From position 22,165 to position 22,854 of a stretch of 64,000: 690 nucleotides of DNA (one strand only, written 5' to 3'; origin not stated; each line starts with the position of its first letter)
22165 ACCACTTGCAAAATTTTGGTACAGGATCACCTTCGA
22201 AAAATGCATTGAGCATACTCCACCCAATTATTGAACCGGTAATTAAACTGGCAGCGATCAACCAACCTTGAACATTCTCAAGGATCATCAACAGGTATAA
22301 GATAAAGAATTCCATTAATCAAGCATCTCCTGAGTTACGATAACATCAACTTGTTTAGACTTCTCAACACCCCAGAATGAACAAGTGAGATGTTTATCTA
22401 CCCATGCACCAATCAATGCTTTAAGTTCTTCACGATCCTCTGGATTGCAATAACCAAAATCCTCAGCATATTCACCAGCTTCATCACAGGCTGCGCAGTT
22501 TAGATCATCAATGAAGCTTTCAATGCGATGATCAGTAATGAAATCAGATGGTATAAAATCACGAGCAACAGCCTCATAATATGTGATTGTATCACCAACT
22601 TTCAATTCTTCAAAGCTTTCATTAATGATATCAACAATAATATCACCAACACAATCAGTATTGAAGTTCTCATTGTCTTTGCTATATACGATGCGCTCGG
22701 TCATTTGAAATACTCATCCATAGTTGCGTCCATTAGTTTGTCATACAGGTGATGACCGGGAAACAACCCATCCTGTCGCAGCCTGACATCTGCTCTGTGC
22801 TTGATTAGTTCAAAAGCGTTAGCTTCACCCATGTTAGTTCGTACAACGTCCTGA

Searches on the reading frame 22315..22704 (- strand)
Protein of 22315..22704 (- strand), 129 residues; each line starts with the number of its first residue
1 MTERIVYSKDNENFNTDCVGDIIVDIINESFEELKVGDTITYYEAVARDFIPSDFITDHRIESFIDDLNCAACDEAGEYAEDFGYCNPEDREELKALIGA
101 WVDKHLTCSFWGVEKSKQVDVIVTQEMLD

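Call 14: search_protein_families(library=phrogs, proteins=[window:22315-22704:-], max_evalue=0.001)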
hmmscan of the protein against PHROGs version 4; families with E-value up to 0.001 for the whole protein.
window:22315-22704:- (129 aa): 2 families
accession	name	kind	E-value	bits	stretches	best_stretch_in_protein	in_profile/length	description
phrog_1672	-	unknown function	9.5e-11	42.6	1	6-121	33-153/168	-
phrog_12368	-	unknown function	2.9e-07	31.5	1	24-125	114-213/222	-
